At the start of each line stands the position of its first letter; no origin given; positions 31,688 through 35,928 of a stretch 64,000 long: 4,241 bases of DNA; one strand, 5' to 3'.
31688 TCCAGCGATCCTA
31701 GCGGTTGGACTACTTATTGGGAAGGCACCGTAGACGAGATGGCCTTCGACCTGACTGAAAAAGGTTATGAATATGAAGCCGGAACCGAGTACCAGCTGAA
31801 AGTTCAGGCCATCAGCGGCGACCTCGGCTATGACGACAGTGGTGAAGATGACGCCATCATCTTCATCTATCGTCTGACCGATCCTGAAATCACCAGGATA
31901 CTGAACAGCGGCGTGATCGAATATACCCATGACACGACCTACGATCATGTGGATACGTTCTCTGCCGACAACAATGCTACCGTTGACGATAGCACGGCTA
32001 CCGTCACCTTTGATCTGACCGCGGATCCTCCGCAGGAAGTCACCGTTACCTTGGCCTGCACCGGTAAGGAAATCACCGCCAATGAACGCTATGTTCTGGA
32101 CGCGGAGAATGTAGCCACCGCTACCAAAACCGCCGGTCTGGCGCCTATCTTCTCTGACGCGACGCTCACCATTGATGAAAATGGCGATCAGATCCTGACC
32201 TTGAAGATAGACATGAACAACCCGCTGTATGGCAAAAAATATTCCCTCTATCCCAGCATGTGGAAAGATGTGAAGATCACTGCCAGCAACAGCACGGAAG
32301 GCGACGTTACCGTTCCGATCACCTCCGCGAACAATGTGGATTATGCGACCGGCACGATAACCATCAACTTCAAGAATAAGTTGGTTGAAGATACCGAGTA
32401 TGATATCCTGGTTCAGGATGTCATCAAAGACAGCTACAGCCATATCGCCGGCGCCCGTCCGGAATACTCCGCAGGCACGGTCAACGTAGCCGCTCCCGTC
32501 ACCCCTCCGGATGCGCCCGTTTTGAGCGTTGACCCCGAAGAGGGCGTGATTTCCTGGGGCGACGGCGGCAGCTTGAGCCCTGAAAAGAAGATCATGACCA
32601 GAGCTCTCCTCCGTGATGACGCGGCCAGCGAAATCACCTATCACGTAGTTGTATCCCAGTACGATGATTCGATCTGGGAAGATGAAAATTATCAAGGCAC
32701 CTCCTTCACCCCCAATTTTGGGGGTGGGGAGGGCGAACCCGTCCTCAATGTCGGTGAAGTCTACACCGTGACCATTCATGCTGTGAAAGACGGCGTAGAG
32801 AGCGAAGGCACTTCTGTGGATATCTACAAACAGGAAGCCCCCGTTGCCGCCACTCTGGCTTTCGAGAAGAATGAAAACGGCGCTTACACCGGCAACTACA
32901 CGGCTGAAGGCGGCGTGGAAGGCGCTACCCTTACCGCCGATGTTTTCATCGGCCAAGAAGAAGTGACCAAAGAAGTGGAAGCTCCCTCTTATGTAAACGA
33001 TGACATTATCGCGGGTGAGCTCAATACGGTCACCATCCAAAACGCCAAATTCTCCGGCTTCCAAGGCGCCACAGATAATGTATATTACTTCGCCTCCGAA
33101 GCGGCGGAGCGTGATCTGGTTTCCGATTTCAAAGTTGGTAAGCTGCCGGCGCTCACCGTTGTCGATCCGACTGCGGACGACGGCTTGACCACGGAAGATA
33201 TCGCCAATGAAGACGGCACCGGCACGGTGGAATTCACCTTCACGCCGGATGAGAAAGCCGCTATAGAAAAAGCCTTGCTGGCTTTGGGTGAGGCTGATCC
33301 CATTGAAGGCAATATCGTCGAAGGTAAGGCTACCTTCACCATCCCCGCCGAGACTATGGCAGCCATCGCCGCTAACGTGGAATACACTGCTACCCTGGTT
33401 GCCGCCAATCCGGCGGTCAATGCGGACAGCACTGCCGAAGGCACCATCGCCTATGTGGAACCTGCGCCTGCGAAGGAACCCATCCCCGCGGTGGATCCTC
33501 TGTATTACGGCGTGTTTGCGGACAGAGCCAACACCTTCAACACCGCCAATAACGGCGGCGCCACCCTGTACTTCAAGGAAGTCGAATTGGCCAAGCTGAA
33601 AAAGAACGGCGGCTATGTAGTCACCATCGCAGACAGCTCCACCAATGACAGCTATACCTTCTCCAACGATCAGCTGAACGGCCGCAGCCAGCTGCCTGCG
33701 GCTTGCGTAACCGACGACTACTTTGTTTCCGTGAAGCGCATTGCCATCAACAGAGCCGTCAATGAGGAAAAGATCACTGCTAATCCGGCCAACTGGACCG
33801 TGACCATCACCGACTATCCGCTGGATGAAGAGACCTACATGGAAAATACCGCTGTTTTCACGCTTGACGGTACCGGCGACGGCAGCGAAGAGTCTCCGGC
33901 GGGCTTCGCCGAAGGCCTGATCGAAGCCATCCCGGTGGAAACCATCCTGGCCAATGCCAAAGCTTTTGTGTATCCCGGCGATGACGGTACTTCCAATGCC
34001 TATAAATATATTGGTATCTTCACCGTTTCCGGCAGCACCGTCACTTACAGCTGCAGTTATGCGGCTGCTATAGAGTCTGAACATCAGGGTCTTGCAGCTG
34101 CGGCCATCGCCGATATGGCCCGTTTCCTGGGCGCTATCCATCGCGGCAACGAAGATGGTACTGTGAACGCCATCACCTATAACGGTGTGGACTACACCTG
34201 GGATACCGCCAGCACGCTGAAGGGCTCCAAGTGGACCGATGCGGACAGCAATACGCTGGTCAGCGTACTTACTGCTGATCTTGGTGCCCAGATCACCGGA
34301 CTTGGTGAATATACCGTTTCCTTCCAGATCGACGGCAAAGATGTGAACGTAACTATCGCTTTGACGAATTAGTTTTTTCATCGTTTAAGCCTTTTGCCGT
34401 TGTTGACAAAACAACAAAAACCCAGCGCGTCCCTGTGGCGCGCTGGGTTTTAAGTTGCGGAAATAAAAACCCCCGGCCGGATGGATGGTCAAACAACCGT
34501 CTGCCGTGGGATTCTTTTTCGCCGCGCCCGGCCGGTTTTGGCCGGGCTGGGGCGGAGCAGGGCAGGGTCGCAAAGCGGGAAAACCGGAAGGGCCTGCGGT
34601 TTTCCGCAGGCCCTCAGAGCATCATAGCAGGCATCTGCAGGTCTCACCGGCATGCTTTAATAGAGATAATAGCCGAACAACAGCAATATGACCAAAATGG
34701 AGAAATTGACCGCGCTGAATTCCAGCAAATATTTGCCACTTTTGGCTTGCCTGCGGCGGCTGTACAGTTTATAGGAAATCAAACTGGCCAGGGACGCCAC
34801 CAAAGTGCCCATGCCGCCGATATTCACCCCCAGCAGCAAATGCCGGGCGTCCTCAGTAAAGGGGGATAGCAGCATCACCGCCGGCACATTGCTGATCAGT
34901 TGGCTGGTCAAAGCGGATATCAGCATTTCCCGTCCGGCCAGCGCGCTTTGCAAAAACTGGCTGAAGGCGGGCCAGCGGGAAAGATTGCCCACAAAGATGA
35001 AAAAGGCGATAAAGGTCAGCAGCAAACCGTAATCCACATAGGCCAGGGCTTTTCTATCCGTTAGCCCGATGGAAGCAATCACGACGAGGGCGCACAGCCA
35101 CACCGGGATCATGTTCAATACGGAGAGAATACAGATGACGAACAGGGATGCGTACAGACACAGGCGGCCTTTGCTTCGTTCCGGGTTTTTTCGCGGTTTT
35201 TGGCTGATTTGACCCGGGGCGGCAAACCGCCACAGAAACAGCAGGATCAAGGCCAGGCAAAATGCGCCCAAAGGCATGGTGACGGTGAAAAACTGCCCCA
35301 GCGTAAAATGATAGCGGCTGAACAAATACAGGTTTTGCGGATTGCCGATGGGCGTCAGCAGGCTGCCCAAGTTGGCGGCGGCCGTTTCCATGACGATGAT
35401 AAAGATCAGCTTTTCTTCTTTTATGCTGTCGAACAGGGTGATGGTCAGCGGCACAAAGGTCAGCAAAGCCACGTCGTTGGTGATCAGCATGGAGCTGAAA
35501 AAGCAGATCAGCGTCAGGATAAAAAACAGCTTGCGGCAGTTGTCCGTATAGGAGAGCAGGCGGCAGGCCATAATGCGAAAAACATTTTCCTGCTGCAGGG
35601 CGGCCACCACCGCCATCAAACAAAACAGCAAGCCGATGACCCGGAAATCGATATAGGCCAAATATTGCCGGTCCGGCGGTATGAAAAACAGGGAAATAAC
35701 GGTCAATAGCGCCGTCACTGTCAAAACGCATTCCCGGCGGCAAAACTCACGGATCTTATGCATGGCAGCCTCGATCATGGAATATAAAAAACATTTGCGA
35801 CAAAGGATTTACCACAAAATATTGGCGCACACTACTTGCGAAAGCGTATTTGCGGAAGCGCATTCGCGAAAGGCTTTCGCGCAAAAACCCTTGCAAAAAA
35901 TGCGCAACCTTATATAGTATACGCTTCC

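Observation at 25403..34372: Split cell-surface module: a 316-aa SLH anchor protein followed by an anchorless 2,644-aa hyper-acidic repeat giant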

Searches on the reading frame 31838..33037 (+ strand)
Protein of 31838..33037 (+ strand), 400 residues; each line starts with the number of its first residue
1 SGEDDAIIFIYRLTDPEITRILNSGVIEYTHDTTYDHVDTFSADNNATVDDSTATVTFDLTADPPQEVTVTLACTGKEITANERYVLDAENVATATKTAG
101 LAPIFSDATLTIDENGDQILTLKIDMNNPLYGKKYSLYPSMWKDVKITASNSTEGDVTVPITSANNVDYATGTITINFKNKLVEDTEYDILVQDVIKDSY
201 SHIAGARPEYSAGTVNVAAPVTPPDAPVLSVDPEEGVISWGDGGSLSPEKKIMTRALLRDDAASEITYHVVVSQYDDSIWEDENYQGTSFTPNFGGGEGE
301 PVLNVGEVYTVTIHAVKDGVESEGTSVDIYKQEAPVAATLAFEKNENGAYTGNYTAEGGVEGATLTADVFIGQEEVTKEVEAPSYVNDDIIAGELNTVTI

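Call 31: search_protein_families(library=pfam, proteins=[window:31838-33037:+], max_evalue=0.1)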
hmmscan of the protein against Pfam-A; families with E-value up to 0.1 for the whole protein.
window:31838-33037:+ (400 aa): 3 families
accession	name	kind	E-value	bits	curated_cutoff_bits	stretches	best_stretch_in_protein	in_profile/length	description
PF00630.25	Filamin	-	0.025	15.8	26.9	1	297-376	11-87/93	Filamin/ABP280 repeat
PF13205.12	Big_5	-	0.026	15.7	23.6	1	145-201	42-92/105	Bacterial Ig-like domain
PF10989.13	DUF2808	-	0.044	14.2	25.3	0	117-193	39-110/146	Protein of unknown function (DUF2808)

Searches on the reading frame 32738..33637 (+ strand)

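Call 31: search_protein_families(library=pfam, proteins=[window:32738-33637:+], max_evalue=0.1)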
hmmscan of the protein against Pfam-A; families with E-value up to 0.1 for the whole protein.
window:32738-33637:+ (300 aa): 2 families
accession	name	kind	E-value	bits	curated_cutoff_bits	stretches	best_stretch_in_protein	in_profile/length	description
PF00630.25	Filamin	-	0.0041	18.3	26.9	0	4-76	18-87/93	Filamin/ABP280 repeat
PF25591.1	LRV_2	-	0.027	14.9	27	1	201-228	11-38/61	Leucine Rich Repeat Variant domain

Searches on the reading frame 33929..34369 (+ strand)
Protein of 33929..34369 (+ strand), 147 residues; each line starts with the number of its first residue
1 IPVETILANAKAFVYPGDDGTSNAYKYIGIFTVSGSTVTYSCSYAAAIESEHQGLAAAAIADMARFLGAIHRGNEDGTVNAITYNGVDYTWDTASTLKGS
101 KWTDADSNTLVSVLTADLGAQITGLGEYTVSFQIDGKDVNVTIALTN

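Call 70: search_solved_structures(query=A6, max_evalue=10)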
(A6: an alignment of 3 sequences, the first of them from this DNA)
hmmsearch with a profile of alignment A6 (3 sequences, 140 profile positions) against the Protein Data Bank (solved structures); distinct sequences matched with E-value up to 10: 2.
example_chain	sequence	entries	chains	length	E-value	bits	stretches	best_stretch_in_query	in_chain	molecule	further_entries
3hdi_A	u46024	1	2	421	0.45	13.5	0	30-56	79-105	Processing protease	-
6u1s_A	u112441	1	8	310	0.79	12.7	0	27-58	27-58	de novo designed 16-helix transmembrane nanopore, TMHC8_R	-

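Call 71: search_protein_families(library=pfam, alignment_id=A6, max_evalue=10)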
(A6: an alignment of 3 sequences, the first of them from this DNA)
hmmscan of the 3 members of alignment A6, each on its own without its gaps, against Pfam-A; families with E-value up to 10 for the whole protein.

A. member 1, seq(147 aa): 0 families

B. families by the number of members that match (of 3 scanned): 1 family
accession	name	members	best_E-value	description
PF24880.1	DUF7738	1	0.05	Domain of unknown function (DUF7738)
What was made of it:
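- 33938..34372 (+): Unique C-terminal module (residues ~2500-2644) and the stop codon. The module is present in only 3 of 5 complete orthologous giants. No Pfam or PDB match (calls 70, 71).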

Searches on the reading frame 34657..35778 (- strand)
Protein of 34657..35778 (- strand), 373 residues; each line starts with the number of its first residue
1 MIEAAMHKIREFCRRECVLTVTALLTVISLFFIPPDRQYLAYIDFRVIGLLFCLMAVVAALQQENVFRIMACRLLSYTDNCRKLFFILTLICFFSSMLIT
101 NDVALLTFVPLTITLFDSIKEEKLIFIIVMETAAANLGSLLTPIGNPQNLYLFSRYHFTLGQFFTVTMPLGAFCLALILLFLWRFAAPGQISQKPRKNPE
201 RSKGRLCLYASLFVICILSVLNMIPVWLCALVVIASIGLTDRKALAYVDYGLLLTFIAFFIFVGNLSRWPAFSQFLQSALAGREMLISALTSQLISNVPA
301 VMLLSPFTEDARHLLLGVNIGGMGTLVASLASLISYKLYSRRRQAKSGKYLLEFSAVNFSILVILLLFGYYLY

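Call 26: search_protein_families(library=pfam, proteins=[window:34657-35778:-], max_evalue=0.001)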
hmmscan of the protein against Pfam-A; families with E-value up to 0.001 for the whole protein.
window:34657-35778:- (373 aa): 2 families
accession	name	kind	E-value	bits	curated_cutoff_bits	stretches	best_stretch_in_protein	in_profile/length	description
PF03600.22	CitMHS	-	7.8e-38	130.8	31.9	1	19-307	11-313/336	Citrate transporter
PF00939.25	Na_sulph_symp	-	0.00064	19.3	27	1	82-182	361-462/472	Sodium:sulfate symporter transmembrane region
